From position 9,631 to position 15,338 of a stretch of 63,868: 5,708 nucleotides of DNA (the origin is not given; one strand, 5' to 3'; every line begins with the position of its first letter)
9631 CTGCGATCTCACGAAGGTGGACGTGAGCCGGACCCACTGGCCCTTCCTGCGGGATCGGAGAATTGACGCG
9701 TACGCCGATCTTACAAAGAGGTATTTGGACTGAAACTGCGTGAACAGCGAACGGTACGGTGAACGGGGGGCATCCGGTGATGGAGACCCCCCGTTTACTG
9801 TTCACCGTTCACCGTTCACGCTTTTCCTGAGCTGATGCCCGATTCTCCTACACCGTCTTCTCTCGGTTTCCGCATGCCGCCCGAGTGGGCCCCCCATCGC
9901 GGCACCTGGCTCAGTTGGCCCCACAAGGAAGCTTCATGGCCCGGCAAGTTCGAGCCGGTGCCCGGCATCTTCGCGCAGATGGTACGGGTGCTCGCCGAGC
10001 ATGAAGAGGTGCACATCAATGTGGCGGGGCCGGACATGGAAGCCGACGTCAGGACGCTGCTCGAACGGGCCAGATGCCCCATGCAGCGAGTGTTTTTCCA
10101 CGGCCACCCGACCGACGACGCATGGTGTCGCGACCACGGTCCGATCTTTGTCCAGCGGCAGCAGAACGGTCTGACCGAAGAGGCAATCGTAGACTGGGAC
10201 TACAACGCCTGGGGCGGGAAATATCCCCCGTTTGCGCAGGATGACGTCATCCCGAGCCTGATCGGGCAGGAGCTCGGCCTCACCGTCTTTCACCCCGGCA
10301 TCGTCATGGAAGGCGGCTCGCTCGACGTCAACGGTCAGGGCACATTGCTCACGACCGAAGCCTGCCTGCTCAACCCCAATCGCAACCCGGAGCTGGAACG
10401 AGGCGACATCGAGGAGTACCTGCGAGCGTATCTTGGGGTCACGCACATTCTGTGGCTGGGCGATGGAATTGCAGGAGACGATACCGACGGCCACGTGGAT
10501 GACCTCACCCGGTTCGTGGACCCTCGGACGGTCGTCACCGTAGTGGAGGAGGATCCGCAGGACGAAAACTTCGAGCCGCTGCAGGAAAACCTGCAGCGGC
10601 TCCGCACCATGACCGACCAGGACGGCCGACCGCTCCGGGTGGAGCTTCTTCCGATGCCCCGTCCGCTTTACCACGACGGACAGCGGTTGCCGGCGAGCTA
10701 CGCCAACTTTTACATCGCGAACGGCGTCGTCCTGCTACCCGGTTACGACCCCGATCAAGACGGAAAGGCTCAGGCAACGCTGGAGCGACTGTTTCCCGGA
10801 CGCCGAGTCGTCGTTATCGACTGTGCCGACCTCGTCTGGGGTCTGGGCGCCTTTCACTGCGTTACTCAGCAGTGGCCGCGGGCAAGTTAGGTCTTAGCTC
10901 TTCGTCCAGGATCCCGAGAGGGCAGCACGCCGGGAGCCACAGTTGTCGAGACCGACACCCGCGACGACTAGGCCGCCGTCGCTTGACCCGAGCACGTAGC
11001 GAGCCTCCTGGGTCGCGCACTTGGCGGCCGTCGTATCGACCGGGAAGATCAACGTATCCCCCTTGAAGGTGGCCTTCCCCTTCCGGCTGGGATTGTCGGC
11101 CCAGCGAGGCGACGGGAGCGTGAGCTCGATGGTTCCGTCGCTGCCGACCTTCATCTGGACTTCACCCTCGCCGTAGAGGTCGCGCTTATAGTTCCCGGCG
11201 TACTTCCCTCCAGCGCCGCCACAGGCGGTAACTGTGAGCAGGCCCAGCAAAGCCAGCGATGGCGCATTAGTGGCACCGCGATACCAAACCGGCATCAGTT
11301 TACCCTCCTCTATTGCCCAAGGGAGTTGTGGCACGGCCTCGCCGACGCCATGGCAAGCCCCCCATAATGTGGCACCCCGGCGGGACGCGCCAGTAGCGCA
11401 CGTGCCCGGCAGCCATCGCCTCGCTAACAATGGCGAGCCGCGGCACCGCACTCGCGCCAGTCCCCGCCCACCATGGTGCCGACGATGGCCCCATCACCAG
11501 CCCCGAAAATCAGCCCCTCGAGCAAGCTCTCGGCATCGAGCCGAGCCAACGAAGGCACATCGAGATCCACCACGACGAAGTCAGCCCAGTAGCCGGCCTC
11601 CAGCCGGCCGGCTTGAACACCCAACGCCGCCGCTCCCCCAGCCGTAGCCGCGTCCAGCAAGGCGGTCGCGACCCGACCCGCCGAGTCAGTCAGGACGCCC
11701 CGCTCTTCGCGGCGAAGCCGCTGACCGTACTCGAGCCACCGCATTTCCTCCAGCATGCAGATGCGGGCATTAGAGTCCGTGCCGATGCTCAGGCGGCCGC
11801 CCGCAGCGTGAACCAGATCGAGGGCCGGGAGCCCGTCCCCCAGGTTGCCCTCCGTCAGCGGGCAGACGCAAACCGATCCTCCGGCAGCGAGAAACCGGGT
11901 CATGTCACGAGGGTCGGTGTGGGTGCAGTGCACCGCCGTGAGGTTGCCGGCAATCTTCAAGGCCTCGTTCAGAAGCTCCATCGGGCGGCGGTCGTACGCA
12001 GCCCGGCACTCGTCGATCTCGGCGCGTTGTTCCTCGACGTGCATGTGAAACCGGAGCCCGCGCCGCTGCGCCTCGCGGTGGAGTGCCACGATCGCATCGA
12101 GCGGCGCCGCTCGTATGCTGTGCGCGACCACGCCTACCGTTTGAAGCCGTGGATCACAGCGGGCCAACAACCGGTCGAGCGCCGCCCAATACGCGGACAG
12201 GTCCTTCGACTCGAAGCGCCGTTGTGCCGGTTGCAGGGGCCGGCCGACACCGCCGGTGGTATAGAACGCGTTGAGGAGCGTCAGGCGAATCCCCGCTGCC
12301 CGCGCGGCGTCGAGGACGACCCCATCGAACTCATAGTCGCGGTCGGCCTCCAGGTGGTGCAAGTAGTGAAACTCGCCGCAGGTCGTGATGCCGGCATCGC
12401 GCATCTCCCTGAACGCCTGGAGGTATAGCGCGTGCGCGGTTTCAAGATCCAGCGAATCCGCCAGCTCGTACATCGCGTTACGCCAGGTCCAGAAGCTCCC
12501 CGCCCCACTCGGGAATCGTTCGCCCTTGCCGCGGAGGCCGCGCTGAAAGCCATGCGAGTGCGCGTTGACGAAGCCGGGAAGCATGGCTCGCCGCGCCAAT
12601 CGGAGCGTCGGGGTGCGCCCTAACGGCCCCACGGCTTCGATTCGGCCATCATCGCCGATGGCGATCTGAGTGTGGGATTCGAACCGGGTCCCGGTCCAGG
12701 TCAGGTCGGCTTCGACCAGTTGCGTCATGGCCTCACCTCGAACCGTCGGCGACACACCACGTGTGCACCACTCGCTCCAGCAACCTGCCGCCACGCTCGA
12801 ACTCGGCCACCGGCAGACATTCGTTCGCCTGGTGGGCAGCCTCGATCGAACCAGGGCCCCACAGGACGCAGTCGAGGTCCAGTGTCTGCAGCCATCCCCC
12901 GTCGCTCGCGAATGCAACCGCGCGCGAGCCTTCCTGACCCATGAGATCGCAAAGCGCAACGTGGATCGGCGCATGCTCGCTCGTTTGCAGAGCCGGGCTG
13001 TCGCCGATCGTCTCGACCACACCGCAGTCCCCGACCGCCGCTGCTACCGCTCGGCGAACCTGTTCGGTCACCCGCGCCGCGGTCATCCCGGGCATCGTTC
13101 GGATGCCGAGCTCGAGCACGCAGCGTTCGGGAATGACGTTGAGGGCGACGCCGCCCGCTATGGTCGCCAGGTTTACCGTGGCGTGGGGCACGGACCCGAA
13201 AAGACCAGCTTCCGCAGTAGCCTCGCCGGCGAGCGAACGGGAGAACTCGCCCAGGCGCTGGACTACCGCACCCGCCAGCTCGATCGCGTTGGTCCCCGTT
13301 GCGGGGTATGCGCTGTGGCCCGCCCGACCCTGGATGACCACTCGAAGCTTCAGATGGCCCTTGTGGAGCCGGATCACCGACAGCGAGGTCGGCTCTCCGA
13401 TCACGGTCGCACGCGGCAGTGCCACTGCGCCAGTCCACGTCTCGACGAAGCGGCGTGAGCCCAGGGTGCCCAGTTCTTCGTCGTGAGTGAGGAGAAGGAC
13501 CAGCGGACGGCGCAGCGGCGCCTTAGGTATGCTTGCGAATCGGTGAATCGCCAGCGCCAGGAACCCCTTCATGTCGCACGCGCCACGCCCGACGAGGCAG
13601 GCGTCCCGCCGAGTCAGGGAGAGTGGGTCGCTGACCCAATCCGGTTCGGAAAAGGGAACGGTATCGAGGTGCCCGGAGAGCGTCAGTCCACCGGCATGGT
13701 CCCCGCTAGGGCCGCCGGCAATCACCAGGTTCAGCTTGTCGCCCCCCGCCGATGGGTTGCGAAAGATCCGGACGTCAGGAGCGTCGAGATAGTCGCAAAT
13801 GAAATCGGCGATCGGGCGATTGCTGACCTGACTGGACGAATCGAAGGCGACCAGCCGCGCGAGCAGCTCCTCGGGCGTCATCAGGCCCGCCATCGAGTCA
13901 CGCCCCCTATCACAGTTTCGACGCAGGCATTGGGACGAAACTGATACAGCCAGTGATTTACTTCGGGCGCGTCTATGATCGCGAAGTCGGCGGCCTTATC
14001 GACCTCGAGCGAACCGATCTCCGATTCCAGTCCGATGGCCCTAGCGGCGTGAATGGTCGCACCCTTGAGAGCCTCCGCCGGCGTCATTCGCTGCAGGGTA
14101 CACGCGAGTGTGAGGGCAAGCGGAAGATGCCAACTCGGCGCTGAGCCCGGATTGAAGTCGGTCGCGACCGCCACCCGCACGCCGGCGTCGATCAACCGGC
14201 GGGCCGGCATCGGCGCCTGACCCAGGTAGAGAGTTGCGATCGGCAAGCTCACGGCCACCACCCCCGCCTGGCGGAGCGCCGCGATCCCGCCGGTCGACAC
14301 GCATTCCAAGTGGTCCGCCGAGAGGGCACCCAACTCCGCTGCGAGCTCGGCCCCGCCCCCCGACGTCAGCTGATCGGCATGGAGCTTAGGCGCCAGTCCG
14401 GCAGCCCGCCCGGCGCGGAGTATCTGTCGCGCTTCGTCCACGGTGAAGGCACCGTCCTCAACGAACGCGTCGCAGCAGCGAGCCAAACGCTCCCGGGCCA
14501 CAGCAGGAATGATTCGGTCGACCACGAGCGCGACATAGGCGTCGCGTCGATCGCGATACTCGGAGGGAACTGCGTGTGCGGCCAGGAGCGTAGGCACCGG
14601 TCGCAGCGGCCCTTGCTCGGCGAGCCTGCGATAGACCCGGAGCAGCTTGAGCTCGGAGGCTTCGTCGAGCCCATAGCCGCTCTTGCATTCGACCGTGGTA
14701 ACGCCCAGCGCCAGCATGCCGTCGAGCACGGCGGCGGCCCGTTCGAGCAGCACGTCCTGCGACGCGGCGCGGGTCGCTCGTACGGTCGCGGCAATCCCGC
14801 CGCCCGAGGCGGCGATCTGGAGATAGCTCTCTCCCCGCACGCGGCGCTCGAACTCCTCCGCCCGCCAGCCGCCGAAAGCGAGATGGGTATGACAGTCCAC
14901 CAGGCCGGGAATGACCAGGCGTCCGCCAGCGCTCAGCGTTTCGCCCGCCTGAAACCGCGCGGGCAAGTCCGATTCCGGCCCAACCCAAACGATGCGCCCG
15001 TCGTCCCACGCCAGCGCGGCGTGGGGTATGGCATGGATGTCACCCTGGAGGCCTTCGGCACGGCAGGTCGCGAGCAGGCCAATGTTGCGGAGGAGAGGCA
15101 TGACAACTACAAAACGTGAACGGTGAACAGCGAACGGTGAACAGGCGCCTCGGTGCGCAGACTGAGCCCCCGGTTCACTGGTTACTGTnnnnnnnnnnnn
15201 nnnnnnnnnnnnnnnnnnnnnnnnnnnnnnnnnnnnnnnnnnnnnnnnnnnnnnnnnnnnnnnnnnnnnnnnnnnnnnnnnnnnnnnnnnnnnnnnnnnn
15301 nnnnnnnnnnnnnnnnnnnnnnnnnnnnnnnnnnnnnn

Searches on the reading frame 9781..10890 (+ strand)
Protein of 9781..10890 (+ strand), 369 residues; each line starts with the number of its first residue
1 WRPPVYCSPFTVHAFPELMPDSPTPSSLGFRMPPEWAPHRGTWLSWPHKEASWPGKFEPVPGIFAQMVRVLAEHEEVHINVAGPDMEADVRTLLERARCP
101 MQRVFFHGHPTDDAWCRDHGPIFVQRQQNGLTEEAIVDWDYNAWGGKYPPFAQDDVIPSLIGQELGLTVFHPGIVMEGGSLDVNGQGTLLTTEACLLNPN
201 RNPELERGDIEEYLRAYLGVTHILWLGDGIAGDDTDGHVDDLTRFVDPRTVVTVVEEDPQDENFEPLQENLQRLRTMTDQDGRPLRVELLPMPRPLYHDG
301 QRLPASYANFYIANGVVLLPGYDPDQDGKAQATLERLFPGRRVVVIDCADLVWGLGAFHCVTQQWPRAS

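Call 85: search_protein_families(library=pfam, proteins=[window:9781-10890:+], max_evalue=0.001)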
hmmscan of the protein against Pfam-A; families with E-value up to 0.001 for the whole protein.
window:9781-10890:+ (369 aa): 1 family
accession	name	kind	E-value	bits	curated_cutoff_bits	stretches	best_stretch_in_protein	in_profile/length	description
PF04371.20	PAD_porph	-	3.4e-122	408.1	25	1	31-366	1-321/321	Porphyromonas-type peptidyl-arginine deiminase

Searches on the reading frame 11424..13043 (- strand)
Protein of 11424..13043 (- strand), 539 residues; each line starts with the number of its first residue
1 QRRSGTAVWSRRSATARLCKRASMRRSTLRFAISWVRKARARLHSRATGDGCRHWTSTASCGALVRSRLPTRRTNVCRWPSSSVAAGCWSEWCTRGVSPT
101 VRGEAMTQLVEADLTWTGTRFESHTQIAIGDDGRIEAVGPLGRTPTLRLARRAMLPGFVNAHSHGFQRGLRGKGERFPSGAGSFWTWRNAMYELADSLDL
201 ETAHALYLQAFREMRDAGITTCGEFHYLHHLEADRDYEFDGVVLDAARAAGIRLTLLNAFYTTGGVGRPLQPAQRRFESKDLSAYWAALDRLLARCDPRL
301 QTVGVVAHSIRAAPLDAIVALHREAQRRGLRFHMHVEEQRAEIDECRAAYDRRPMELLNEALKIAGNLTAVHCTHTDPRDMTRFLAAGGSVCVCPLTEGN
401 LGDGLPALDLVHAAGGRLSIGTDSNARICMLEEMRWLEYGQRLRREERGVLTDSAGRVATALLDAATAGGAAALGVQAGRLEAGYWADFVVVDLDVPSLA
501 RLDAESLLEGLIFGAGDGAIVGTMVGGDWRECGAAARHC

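Call 85: search_protein_families(library=pfam, proteins=[window:11424-13043:-], max_evalue=0.001)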
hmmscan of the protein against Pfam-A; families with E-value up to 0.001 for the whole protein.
window:11424-13043:- (539 aa): 2 families
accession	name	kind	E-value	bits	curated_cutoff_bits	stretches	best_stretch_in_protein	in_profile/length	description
PF01979.26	Amidohydro_1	-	2.4e-46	159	25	1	154-529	2-344/345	Amidohydrolase family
PF07969.17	Amidohydro_3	-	7.4e-17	62.4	29.7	1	191-527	146-468/472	Amidohydrolase family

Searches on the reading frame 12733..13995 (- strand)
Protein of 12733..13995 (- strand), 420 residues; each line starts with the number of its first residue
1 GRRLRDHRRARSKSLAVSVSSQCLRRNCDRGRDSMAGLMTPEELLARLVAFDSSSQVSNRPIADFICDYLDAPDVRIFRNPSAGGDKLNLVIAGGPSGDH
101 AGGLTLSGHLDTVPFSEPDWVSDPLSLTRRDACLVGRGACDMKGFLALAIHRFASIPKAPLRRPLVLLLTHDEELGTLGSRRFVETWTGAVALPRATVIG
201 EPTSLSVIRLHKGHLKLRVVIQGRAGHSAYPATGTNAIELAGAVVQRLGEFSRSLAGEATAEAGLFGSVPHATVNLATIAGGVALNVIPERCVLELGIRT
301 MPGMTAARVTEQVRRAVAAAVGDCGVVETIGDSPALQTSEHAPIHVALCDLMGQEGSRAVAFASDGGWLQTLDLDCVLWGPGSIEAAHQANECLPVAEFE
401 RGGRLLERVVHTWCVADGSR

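Call 85: search_protein_families(library=pfam, proteins=[window:12733-13995:-], max_evalue=0.001)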
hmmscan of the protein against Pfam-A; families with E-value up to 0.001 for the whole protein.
window:12733-13995:- (420 aa): 3 families
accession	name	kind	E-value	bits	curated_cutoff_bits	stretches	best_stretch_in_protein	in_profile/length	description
PF01546.33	Peptidase_M20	-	7.8e-26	91.7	24.6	1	106-410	2-204/206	Peptidase family M20/M25/M40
PF07687.19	M20_dimer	-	4.2e-20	72.1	21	1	211-319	3-101/107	Peptidase dimerisation domain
PF04389.22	Peptidase_M28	-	8.3e-05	22.8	21.3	1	92-185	3-78/193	Peptidase family M28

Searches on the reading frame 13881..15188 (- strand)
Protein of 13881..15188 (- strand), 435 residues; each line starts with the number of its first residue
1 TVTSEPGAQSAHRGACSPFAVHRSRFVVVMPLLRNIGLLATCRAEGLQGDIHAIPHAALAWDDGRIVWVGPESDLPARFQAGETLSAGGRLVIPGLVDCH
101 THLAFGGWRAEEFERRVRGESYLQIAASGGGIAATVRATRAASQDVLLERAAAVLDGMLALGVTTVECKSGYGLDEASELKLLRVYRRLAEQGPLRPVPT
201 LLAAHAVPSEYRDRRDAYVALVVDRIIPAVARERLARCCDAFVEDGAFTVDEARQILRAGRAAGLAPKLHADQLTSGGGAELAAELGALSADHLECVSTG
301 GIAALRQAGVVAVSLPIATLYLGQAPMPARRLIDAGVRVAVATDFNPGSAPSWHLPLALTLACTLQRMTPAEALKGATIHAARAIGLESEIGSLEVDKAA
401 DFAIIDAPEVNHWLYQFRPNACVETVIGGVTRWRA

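Call 85: search_protein_families(library=pfam, proteins=[window:13881-15188:-], max_evalue=0.001)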
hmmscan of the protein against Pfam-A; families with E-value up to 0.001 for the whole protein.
window:13881-15188:- (435 aa): 3 families
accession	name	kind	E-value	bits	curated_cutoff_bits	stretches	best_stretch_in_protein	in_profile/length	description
PF01979.26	Amidohydro_1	-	4.9e-22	79.1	25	1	91-430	1-343/345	Amidohydrolase family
PF07969.17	Amidohydro_3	-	1e-19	71.9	29.7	2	141-430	151-469/472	Amidohydrolase family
PF22039.1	HUTI_composite_bact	-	2.4e-05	24.3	25.5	1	59-79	3-23/26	Imidazolonepropionase-like composite domain, bacteria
